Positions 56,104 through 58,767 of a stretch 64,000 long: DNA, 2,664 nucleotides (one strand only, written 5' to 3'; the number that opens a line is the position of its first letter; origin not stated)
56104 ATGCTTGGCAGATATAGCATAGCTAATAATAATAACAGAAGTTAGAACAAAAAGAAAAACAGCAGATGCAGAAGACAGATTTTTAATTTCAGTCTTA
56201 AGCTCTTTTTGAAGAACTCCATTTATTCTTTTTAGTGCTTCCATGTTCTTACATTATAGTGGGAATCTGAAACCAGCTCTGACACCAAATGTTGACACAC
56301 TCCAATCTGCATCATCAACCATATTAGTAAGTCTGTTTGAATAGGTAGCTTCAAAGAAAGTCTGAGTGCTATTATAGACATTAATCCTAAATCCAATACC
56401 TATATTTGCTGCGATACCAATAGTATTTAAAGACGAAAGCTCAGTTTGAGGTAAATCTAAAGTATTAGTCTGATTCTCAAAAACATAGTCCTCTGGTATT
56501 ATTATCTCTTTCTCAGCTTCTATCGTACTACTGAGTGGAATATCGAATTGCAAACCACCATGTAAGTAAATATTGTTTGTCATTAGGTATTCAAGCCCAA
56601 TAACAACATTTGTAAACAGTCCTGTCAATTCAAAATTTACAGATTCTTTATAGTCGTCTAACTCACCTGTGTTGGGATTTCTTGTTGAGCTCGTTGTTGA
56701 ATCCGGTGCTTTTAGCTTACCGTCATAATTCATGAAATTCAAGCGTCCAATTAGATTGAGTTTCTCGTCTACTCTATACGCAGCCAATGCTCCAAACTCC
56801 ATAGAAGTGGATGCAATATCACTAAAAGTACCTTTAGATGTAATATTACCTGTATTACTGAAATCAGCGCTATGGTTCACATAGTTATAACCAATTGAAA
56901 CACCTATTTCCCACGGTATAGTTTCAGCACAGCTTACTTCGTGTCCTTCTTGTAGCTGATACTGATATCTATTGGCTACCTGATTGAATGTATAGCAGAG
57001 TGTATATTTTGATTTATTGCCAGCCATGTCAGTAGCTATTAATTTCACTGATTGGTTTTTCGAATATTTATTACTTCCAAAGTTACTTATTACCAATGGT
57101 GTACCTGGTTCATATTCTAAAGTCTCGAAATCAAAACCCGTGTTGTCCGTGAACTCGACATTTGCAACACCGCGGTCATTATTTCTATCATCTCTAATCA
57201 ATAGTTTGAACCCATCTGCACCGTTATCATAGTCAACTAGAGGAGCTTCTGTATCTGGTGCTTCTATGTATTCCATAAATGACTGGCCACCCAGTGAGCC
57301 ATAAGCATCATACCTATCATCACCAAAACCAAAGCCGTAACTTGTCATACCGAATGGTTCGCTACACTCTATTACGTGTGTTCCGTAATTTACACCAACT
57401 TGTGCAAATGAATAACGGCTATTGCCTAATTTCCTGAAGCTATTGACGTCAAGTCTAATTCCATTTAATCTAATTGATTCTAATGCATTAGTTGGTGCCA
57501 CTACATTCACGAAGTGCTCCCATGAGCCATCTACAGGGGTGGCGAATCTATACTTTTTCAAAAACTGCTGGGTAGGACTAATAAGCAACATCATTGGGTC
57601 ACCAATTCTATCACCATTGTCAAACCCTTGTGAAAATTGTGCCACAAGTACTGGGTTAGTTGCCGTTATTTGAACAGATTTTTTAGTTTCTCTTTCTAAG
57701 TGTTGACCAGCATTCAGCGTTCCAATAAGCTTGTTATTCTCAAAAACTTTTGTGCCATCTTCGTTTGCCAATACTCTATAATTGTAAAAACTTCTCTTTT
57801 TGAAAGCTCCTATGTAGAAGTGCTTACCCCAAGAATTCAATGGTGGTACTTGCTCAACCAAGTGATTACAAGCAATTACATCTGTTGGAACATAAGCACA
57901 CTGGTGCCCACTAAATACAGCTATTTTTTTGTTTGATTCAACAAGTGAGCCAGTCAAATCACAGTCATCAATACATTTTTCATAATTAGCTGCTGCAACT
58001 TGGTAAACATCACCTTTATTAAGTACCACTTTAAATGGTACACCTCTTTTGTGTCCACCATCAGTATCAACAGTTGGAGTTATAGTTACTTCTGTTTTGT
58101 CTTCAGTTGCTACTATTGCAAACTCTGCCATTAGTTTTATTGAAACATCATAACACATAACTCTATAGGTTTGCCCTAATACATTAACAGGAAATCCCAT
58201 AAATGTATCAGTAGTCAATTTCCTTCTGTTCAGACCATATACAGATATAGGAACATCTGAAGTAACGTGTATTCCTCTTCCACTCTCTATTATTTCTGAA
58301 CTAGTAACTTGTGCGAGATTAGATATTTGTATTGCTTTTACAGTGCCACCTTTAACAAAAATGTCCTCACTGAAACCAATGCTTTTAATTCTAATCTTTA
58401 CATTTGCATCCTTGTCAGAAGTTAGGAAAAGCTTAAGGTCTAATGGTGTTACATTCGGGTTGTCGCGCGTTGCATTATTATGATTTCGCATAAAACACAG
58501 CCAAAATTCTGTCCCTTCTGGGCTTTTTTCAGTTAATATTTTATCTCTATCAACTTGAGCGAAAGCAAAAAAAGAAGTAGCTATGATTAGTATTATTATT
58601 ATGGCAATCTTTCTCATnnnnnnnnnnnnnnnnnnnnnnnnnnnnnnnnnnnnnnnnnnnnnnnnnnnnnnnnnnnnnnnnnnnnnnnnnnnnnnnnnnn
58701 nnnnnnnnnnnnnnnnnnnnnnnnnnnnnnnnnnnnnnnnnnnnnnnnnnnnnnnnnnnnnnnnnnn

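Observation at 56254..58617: Autotransporter-like architecture in a T9SS organism: adhesin-type N-domain plus C-terminal beta-barrel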

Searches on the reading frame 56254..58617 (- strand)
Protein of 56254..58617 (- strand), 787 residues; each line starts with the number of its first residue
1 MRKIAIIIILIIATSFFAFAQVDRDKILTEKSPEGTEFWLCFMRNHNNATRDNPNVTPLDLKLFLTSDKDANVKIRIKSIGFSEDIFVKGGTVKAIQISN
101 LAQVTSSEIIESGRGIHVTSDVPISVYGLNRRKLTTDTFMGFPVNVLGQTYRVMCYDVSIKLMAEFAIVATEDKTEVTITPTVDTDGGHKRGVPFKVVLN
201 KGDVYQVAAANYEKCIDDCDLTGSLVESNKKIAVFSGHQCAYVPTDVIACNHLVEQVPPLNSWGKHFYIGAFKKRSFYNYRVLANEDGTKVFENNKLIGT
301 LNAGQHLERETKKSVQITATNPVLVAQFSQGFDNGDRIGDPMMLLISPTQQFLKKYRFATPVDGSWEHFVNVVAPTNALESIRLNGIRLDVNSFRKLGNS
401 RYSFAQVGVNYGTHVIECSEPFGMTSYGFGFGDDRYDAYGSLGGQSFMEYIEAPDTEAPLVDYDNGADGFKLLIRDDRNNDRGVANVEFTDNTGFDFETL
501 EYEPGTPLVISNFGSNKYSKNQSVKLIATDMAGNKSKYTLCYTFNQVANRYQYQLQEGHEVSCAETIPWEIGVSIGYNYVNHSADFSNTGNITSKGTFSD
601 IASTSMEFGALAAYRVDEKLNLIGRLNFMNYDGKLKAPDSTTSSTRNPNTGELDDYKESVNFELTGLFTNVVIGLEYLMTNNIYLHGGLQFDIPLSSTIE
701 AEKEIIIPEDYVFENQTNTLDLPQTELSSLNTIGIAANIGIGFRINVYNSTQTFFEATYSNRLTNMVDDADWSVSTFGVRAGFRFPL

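Call 3: search_protein_families(library=pfam, proteins=[window:56254-58617:-], max_evalue=1)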
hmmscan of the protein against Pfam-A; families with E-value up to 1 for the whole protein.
window:56254-58617:- (787 aa): 4 families
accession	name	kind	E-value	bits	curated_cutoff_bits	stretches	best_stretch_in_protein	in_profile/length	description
PF17517.7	IgGFc_binding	-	5.7e-79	265.9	25.6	1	137-428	1-297/297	IgGFc binding protein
PF22707.2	S1CSD-TOTE-2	-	0.027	14.9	27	1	73-106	7-40/60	S1/CSD-like domain 2 of the TOTE conflict systems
PF13505.12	OMP_b-brl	-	0.27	11.8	28.7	1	569-687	44-148/175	Outer membrane protein beta-barrel domain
PF18200.7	Big_11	-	0.65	10.4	25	0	280-318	43-81/87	Bacterial Ig-like domain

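Call 4: search_protein_families(library=ncbifam, proteins=[window:56254-58617:-], max_evalue=1)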
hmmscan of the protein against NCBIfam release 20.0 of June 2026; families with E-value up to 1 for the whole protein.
window:56254-58617:- (787 aa): 1 family
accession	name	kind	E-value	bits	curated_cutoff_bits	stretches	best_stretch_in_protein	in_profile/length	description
NF040827.1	CotZ_rel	equivalog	0.0041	16.6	90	1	28-111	105-192/212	CotZ-related putative spore coat protein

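Call 9: find_homologous_proteins(query=window:56254-58617:-, max_evalue=0.001)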
Query window:56254-58617:- (787 aa): 722 proteins with E <= 0.001 among 8000 candidates; the best 120 are listed.
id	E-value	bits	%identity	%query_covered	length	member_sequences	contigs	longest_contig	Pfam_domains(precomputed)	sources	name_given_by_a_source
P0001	0.0e+0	1775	98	100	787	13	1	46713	PF17517.8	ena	-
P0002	0.0e+0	1644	89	100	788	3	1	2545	PF17517.8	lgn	-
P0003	0.0e+0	1400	76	100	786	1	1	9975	PF17517.8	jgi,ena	-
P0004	0.0e+0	1397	76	98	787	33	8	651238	PF17517.8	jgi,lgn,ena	-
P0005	0.0e+0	1386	76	100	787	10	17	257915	PF17517.8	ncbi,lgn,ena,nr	ncbi:MAG: IgGFc-binding protein [Candidatus Kapaibacterium sp.]|nr:IgGFc-binding protein [Ignavibact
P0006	0.0e+0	1365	73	100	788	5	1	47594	PF17517.8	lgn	-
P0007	0.0e+0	1365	74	100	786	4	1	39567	PF17517.8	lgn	-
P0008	0.0e+0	1360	74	100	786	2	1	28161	PF17517.8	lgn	-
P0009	0.0e+0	1309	70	100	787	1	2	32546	PF17517.8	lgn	-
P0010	3.8e-286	969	55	99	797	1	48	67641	PF17517.8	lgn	-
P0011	3.6e-251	854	78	59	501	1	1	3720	PF17517.8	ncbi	ncbi:hypothetical protein EP342_02295, partial [bacterium]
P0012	1.4e-232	792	47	99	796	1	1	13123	PF17517.8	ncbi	-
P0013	8.2e-232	790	49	96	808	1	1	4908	PF17517.8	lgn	-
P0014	1.4e-229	782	47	99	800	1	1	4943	PF17517.8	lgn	-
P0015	7.8e-229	780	47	99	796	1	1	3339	PF17517.8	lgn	-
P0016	2.1e-228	778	47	100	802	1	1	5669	PF17517.8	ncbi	-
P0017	2.1e-228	778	46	99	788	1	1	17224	PF17517.8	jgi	-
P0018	2.3e-226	772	45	99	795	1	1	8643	PF17517.8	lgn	-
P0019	2.9e-226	771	46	100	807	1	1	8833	PF17517.8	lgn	-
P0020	9.9e-226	769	46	97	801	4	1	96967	PF17517.8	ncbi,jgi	jgi:hypothetical protein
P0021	1.4e-225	769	47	100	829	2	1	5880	PF17517.8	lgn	-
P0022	2.5e-225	768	47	99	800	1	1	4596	PF17517.8,PF13568.13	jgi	-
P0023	7.3e-225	767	46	100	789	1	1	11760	PF17517.8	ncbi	-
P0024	1.9e-224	765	48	96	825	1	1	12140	PF17517.8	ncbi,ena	-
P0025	7.5e-224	763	47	97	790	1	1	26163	PF17517.8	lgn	-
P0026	1.0e-223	763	47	97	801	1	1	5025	PF17517.8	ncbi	-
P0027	1.5e-223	762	46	99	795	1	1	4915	PF17517.8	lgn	-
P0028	6.3e-223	760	46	100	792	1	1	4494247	PF17517.8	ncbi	-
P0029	8.0e-223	760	45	100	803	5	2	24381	PF17517.8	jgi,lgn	-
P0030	2.2e-222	758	47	96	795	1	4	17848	PF17517.8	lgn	-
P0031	3.0e-222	758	45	100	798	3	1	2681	PF17517.8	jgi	jgi:IgGFc binding protein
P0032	3.9e-222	758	46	100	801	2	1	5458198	PF17517.8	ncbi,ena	-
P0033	1.1e-221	756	47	96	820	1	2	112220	PF17517.8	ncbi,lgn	-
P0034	1.7e-221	755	45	99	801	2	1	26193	PF17517.8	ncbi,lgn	ncbi:MAG: IgGFc-binding protein [Candidatus Kapaibacterium sp.]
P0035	1.9e-221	755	45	100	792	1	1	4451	PF17517.8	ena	-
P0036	2.1e-221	755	47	99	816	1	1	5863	PF17517.8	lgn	-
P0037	2.4e-221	755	46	100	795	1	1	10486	PF17517.8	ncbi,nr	ncbi:IgGFc-binding protein [Candidatus Kapabacteria bacterium]|nr:IgGFc-binding protein [Candidatus 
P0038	4.2e-221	754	47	99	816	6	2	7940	PF17517.8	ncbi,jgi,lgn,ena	ncbi:MAG: IgGFc-binding protein [Candidatus Kapaibacteriota bacterium]|jgi:hypothetical protein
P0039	4.7e-221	754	47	100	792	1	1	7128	PF17517.8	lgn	-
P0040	6.7e-221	754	46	99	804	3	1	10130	PF17517.8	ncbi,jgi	-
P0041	7.4e-221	753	47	99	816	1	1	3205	PF17517.8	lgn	-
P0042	9.6e-221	753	46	96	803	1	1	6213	PF17517.8,PF13568.13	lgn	-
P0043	1.0e-220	753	47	100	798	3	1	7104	PF17517.8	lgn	-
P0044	1.1e-220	753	47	99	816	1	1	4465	PF17517.8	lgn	-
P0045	1.2e-220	753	48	97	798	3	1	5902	PF17517.8,PF13568.13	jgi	jgi:hypothetical protein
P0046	2.0e-220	752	46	96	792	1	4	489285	PF17517.8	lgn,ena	-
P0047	4.1e-220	751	46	100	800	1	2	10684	PF17517.8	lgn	-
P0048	5.8e-220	750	45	100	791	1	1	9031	PF17517.8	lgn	-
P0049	1.1e-219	749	47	99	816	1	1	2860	PF17517.8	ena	-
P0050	3.0e-219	748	47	97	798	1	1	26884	PF17517.8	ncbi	-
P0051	1.2e-218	746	45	100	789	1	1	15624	PF17517.8,PF13568.13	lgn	-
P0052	1.3e-218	746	46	97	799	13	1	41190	PF17517.8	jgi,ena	-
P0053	2.7e-217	742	45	100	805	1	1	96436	PF17517.8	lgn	-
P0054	4.1e-217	741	45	99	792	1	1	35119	PF17517.8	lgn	-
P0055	4.3e-217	741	47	96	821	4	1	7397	PF17517.8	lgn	-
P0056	7.3e-217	740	46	97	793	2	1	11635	PF17517.8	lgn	-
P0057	1.1e-216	740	45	99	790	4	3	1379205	PF17517.8,PF13568.13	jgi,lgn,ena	-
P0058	1.5e-216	739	46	96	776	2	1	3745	PF17517.8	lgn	-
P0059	3.4e-216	738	45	97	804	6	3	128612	PF17517.8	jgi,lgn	-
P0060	3.8e-216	738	45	98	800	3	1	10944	PF17517.8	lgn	-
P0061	3.9e-216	738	46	99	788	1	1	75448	PF17517.8,PF13568.13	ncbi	-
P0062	4.1e-216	738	46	97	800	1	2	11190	PF17517.8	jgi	-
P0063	6.3e-216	737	47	96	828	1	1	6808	PF17517.8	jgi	jgi:hypothetical protein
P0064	8.7e-216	737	44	100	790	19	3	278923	PF17517.8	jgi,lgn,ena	-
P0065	1.7e-215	736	45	100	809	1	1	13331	PF17517.8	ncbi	-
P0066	2.9e-215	735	45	100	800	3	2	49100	PF17517.8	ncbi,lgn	ncbi:MAG: IgGFc-binding protein [Chloroflexota bacterium]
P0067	3.9e-215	734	46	99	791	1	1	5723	PF17517.8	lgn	-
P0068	6.2e-215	734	46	97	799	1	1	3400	PF17517.8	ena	-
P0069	9.9e-215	733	46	97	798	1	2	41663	PF17517.8,PF13568.13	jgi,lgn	jgi:hypothetical protein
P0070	2.1e-214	732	45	99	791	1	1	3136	PF17517.8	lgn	-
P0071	8.1e-214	730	46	99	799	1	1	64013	PF17517.8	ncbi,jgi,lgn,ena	-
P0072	9.4e-214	730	46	96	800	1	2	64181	PF17517.8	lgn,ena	-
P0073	1.0e-213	730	45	97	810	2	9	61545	PF17517.8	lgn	-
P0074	1.4e-213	729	44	98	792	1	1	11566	PF17517.8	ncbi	-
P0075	2.0e-213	729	45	100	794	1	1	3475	PF17517.8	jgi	jgi:hypothetical protein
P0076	2.9e-213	728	46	96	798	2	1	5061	PF17517.8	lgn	-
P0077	3.1e-213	728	45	96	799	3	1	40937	PF17517.8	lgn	-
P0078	7.5e-213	727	46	96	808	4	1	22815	PF17517.8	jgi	jgi:hypothetical protein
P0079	8.0e-213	727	45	100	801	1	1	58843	PF17517.8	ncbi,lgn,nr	ncbi:MAG TPA: IgGFc-binding protein [Candidatus Kapabacteria bacterium]|nr:IgGFc-binding protein [Ca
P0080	1.3e-212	726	45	100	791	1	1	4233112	PF17517.8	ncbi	-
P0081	1.7e-212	726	46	97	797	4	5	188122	PF17517.8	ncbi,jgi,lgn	jgi:hypothetical protein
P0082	2.9e-212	725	45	97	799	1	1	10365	PF17517.8,PF13568.13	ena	-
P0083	3.3e-212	725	46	99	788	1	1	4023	PF17517.8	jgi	jgi:hypothetical protein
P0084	3.7e-212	725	46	93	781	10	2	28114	PF17517.8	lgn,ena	-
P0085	6.4e-212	724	44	98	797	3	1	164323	PF17517.8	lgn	-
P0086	7.8e-212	724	45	98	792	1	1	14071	PF17517.8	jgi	jgi:hypothetical protein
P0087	7.9e-212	724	44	100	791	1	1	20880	PF17517.8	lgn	-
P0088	1.1e-211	723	45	99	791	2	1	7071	PF17517.8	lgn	-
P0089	1.6e-211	722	45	98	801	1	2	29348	PF17517.8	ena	-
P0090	2.5e-211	722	45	96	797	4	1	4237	PF17517.8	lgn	-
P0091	2.7e-211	722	44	96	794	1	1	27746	PF17517.8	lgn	-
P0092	4.2e-211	721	45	100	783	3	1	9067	PF17517.8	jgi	-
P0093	5.8e-211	721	44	100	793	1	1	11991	PF17517.8,PF13568.13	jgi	jgi:hypothetical protein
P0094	6.0e-211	721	44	99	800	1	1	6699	PF17517.8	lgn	-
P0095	7.3e-211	720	45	98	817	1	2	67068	PF17517.8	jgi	jgi:hypothetical protein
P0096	7.6e-211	720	45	96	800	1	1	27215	PF17517.8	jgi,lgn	-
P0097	9.2e-211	720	45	96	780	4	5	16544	PF17517.8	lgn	-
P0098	1.2e-210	720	45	96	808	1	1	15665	PF17517.8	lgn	-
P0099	1.2e-210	720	44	100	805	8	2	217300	PF17517.8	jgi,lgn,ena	jgi:hypothetical protein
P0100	1.3e-210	719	46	100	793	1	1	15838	PF17517.8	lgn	-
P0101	1.4e-210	719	45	97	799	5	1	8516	PF17517.8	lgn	-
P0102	1.9e-210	719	44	99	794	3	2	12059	PF17517.8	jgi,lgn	jgi:hypothetical protein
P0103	3.3e-210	718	44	98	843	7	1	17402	PF17517.8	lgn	-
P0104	3.6e-210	718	45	100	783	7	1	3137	PF17517.8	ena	-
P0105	3.6e-210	718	44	100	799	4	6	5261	PF17517.8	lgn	-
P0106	3.9e-210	718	45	98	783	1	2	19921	PF17517.8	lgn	-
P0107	5.8e-210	717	44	97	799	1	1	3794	PF17517.8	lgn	-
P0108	6.5e-210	717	45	99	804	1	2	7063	PF17517.8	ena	-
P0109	8.4e-210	717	45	98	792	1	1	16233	PF17517.8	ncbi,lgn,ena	-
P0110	9.1e-210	717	44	99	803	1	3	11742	PF17517.8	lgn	-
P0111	1.9e-209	716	45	100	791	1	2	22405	PF17517.8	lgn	-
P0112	2.2e-209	715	43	100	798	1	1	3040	PF17517.8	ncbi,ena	-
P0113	2.2e-209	715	44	100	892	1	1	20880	PF17517.8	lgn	-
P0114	2.4e-209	715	45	97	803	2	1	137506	PF17517.8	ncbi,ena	-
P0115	3.3e-209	715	43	100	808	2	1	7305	PF17517.8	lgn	-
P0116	3.8e-209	715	45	100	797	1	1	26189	PF17517.8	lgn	-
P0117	8.1e-209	714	44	97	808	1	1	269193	PF17517.8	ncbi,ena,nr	ncbi:MAG TPA: IgGFc-binding protein [Candidatus Kapabacteria bacterium]|nr:IgGFc-binding protein [Ca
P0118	8.1e-209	714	44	97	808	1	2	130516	PF17517.8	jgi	-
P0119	8.1e-209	714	44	97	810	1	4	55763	PF17517.8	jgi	-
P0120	9.0e-209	713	44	100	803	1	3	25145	PF17517.8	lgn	-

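Call 10: search_solved_structures(query=window:56254-58617:-, max_evalue=10, show_alignments=2)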
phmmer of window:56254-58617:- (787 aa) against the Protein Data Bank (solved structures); distinct sequences matched with E-value up to 10: 0.

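Call 15: find_encoding_contigs(protein=P0005, flank=6000, max_places=3)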
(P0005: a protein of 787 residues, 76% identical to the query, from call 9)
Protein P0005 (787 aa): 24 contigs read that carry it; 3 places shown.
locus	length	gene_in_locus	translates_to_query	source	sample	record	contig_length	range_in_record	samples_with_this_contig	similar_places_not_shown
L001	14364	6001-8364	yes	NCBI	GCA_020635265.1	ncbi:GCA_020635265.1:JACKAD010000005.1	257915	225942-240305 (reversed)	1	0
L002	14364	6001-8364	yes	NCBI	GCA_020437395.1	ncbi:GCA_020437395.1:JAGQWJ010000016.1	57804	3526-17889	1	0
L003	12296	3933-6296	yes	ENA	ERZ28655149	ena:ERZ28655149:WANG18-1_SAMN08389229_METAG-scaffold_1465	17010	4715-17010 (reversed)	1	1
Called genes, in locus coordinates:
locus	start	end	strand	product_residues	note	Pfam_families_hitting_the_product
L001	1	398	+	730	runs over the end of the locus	PF14870:PSII_BNR (faint), PF25852:DUF6242_C (faint), PF13088:BNR_2 (faint), PF02012:BNR (faint), PF15899:BNR_6 (faint), PF15902:Sortilin-Vps10 (weak), PF18962:Por_Secre_tail (weak)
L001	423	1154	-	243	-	-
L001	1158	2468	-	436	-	PF18962:Por_Secre_tail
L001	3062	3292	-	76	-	-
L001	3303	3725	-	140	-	-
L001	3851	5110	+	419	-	-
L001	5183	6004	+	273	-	-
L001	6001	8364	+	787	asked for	PF17517:IgGFc_binding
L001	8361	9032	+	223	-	PF03379:CcmB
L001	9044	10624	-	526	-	PF00512:HisKA (weak), PF02518:HATPase_c, PF13581:HATPase_c_2 (faint)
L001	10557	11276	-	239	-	PF06888:Put_Phosphatase, PF12710:HAD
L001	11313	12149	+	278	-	PF01148:CTP_transf_1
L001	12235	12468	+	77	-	-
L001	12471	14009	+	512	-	PF02541:Ppx-GppA, PF21447:Ppx-GppA_III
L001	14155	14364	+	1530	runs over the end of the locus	PF17517:IgGFc_binding, PF22544:HYDIN_VesB_CFA65-like_Ig (faint), PF22073:Cep192_D4 (weak)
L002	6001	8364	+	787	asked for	PF17517:IgGFc_binding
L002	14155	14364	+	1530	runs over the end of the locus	PF17517:IgGFc_binding, PF22544:HYDIN_VesB_CFA65-like_Ig (faint), PF22073:Cep192_D4 (weak)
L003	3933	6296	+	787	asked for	PF17517:IgGFc_binding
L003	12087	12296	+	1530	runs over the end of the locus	PF17517:IgGFc_binding, PF22544:HYDIN_VesB_CFA65-like_Ig (faint), PF22073:Cep192_D4 (weak)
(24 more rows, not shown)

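Call 16: find_encoding_contigs(protein=P0001, flank=6000, max_places=2)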
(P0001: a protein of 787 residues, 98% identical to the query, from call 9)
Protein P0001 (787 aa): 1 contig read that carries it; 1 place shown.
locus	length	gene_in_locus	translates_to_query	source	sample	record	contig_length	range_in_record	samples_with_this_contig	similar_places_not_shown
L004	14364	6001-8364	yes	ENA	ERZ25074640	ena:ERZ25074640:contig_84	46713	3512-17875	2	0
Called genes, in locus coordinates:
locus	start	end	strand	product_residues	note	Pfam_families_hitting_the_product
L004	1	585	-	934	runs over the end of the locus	PF02739:5_3_exonuc_N, PF01367:5_3_exonuc, PF01612:DNA_pol_A_exo1, PF22619:DNA_polI_exo1 (weak), PF00476:DNA_pol_A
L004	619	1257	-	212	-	PF02660:G3P_acyltransf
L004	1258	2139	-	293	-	PF00528:BPD_transp_1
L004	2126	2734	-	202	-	PF02545:Maf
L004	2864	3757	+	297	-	-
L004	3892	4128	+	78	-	-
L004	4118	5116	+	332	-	-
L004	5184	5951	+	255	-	PF00963:Cohesin (weak)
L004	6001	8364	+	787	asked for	PF17517:IgGFc_binding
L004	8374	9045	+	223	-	PF03379:CcmB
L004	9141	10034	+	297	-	PF01040:UbiA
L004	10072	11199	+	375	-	PF00083:Sugar_tr, PF03137:OATP (faint), PF07690:MFS_1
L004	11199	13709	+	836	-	PF13715:CarbopepD_reg_2 (weak), PF07715:Plug, PF00593:TonB_dep_Rec_b-barrel, PF14905:OMP_b-brl_3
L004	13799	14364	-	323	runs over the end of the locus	PF20030:bpMoxR, PF00004:AAA (faint), PF07726:AAA_3, PF07728:AAA_5, PF17863:AAA_lid_2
